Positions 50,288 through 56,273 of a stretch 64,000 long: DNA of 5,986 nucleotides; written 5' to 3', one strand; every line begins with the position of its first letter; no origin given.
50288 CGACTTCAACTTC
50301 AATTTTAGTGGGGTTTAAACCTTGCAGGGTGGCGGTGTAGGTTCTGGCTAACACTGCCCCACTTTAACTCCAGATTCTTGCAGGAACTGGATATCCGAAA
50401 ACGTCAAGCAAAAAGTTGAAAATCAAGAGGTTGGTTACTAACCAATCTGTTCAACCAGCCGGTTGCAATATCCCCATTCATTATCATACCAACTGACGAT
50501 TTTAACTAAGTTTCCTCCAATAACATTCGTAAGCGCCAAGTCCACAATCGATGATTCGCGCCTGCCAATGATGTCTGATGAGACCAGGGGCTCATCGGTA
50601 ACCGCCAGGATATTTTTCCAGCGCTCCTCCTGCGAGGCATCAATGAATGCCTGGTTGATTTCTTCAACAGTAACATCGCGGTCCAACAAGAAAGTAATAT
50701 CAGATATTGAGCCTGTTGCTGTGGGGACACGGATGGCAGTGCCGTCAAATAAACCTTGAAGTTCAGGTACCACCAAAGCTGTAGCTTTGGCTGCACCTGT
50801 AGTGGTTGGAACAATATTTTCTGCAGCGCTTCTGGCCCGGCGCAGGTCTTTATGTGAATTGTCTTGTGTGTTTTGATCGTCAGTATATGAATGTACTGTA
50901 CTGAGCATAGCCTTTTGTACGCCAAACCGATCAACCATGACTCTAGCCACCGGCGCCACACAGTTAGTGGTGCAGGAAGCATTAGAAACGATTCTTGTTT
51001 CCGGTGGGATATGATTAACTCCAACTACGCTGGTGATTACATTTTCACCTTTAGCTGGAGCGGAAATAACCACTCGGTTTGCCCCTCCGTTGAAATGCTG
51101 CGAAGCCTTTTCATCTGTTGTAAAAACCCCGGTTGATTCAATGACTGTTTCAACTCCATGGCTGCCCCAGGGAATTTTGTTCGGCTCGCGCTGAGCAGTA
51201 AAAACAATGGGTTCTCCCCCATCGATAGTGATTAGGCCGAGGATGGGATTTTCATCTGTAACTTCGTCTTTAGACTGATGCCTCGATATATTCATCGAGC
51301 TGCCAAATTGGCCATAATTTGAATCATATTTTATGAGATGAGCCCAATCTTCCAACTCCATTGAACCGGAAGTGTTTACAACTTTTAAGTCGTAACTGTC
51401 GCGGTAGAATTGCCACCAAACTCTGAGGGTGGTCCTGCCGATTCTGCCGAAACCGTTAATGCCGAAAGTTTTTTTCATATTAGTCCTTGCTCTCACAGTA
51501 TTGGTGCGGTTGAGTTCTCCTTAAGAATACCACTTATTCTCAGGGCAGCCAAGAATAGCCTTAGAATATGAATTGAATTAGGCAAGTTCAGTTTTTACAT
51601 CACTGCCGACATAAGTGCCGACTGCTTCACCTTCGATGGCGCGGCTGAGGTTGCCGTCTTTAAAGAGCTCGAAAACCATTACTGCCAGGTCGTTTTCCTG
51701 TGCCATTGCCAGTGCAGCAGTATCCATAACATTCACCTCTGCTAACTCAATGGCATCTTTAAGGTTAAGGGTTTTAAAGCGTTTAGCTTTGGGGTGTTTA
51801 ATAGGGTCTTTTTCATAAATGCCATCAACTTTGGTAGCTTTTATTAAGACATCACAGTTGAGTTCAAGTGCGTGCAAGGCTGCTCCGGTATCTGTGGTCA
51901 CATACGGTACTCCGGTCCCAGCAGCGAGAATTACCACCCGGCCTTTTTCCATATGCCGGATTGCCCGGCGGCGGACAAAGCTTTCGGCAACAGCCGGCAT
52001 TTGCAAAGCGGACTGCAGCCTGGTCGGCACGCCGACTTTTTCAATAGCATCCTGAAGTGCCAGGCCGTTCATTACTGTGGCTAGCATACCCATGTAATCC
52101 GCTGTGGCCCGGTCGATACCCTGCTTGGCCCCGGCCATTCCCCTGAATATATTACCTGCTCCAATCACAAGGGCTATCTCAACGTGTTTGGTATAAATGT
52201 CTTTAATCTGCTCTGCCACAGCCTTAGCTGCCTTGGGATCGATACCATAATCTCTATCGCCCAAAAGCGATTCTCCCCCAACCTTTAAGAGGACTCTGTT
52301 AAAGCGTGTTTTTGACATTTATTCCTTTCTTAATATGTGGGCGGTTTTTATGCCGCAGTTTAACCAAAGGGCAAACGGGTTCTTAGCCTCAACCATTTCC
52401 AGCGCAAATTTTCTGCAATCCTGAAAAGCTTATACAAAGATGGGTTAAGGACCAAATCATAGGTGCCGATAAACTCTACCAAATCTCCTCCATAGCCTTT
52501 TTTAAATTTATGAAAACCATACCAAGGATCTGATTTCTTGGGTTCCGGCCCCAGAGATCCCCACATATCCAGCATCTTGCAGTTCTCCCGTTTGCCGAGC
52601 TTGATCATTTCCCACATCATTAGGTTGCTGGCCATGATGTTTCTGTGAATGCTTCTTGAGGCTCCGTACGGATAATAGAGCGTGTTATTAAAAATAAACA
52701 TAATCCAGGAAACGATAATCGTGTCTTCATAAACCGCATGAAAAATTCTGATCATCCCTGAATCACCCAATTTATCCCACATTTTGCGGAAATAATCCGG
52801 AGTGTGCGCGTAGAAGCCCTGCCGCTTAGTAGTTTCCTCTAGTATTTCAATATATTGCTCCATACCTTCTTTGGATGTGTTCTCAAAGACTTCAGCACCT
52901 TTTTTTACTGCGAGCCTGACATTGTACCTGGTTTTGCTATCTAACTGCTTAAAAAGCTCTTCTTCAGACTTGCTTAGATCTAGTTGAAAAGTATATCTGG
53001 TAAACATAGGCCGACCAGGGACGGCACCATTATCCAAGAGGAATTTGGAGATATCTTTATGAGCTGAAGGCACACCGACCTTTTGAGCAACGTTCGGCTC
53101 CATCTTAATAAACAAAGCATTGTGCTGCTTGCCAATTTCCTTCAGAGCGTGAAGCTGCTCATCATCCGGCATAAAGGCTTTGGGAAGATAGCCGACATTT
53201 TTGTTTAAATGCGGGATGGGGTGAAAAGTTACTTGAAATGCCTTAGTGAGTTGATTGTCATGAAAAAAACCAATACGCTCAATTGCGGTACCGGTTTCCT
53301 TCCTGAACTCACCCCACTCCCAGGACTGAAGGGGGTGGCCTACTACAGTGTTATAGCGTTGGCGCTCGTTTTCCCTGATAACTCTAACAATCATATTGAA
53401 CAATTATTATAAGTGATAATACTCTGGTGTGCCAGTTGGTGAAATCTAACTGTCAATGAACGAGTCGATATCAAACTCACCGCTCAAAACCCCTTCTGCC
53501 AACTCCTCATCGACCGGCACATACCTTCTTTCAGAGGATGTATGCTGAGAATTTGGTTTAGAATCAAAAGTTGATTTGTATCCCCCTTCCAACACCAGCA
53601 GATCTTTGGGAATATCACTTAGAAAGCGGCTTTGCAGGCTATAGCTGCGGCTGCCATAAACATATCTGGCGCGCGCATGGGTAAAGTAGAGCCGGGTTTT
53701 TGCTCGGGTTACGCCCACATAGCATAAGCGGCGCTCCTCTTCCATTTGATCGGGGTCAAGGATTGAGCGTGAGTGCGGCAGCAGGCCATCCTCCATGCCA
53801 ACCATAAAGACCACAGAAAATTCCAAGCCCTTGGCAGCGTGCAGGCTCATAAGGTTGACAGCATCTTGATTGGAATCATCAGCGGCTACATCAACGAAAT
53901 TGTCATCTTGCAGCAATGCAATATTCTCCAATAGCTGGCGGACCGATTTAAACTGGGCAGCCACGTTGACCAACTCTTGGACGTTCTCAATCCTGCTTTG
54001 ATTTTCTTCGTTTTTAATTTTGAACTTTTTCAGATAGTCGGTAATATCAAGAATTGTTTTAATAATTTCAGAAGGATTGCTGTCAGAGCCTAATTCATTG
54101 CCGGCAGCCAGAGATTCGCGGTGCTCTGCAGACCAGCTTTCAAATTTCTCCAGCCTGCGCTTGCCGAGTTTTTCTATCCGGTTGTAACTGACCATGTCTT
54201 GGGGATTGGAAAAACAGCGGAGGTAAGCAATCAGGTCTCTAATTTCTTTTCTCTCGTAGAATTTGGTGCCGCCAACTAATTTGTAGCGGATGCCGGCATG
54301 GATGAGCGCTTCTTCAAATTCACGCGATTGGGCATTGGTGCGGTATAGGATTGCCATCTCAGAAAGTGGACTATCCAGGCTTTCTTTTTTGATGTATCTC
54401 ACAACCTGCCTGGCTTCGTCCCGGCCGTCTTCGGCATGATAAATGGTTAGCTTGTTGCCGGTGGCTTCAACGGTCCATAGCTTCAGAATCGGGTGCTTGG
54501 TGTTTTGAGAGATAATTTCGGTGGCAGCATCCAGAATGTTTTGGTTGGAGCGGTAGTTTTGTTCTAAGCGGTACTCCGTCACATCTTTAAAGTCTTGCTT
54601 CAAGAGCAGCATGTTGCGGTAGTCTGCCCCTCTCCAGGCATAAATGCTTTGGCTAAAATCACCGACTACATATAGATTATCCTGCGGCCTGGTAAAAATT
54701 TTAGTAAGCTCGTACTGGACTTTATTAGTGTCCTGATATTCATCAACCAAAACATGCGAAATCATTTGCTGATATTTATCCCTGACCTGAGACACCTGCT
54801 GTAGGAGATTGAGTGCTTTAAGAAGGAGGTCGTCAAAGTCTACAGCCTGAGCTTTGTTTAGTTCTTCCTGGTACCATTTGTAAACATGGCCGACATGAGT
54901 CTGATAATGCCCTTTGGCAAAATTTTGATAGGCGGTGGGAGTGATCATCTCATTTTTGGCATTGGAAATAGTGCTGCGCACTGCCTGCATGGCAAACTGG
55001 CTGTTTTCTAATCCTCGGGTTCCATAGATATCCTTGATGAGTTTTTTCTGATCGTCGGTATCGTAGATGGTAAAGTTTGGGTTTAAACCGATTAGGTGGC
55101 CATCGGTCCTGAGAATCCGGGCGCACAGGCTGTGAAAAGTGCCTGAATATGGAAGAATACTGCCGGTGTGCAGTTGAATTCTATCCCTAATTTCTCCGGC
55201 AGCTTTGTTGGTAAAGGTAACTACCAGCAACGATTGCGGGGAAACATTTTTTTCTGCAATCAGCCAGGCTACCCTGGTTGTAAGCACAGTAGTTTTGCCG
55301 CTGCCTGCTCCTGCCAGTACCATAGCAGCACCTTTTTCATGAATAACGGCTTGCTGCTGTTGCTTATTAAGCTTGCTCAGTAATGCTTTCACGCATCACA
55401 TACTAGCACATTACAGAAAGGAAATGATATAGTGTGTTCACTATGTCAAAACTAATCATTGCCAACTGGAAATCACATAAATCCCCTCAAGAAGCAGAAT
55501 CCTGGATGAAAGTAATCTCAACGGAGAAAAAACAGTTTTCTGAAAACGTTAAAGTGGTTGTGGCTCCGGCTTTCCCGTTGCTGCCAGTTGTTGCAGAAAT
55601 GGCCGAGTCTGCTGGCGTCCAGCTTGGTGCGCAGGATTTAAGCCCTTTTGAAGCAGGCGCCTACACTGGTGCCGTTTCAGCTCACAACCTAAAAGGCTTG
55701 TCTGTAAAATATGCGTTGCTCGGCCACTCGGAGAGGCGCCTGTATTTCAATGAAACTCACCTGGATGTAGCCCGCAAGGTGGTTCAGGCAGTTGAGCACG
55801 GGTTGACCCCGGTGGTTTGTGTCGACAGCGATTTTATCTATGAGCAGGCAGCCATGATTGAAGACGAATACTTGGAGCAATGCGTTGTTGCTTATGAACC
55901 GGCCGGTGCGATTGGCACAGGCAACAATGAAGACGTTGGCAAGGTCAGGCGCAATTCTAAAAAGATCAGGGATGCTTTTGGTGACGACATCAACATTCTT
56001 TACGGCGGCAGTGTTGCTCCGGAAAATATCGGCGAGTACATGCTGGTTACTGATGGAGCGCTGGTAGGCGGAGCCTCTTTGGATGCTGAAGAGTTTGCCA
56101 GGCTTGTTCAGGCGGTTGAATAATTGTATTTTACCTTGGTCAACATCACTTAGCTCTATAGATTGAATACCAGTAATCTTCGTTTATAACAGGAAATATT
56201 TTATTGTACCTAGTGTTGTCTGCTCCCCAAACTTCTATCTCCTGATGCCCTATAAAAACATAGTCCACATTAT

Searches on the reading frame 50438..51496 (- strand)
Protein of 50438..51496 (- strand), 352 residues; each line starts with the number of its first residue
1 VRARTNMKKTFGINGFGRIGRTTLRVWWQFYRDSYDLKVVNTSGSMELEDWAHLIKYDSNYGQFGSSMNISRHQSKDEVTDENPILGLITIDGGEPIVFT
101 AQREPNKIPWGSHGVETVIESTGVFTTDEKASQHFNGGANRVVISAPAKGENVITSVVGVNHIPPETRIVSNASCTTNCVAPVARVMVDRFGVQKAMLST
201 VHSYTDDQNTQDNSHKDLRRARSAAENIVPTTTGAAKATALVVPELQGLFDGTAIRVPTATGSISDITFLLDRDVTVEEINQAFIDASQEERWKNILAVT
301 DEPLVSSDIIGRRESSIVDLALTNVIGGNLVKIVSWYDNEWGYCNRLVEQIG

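Call 85: search_protein_families(library=pfam, proteins=[window:50438-51496:-], max_evalue=0.00001)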
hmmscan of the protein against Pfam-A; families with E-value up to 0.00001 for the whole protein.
window:50438-51496:- (352 aa): 2 families
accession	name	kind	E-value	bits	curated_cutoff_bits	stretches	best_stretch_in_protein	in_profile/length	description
PF02800.25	Gp_dh_C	-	6.7e-57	191.9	24.4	1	180-337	1-158/158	Glyceraldehyde 3-phosphate dehydrogenase, C-terminal domain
PF00044.30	Gp_dh_N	-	6.4e-23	81.4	31.7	1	12-127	4-100/101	Glyceraldehyde 3-phosphate dehydrogenase, NAD binding domain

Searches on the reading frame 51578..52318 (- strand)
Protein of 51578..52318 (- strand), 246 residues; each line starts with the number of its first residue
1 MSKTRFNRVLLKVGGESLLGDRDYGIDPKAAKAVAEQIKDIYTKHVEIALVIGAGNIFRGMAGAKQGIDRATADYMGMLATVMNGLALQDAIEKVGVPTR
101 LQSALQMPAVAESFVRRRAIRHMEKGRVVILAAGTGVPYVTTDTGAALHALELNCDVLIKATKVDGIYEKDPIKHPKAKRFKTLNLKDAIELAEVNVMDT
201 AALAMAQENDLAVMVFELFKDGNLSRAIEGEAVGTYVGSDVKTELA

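Call 85: search_protein_families(library=pfam, proteins=[window:51578-52318:-], max_evalue=0.00001)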
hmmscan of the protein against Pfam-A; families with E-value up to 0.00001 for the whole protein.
window:51578-52318:- (246 aa): 1 family
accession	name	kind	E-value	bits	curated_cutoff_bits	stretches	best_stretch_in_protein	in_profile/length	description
PF00696.33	AA_kinase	-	2.3e-33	116.3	24.9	1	7-216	1-233/234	Amino acid kinase family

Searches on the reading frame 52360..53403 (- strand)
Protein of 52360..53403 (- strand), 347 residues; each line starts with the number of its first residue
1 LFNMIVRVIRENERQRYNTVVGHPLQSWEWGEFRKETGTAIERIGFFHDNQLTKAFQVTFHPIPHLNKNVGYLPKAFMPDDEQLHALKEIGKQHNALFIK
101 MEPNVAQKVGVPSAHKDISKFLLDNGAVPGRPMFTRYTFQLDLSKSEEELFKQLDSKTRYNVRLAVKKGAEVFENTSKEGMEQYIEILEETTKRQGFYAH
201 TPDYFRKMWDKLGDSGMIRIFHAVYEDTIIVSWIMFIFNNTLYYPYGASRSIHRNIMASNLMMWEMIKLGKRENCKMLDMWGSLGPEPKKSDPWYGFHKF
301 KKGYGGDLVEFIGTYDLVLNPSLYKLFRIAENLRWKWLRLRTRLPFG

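Call 23: search_protein_families(library=pfam, proteins=[window:52360-53403:-], max_evalue=0.001)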
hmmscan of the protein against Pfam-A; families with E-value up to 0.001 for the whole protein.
window:52360-53403:- (347 aa): 2 families
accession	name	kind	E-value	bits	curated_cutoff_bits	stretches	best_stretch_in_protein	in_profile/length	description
PF02388.22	FemAB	-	3.4e-34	118.8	24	3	225-331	302-405/406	FemAB family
PF13480.13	Acetyltransf_6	-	2.3e-13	50.9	22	1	156-282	1-136/143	Acetyltransferase (GNAT) domain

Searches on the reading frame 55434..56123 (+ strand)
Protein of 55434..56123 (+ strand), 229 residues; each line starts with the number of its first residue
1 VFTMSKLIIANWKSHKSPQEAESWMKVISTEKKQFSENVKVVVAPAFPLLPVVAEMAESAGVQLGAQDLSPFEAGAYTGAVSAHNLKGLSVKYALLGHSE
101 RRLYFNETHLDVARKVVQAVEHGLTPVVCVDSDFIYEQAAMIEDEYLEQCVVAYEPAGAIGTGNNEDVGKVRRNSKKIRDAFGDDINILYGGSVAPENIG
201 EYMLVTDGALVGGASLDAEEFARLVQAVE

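Call 85: search_protein_families(library=pfam, proteins=[window:55434-56123:+], max_evalue=0.00001)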
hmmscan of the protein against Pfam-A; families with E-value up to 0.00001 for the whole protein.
window:55434-56123:+ (229 aa): 1 family
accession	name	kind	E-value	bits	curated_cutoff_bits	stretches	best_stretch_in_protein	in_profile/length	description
PF00121.24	TIM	-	9.7e-59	199.3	20.1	1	6-227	1-244/245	Triosephosphate isomerase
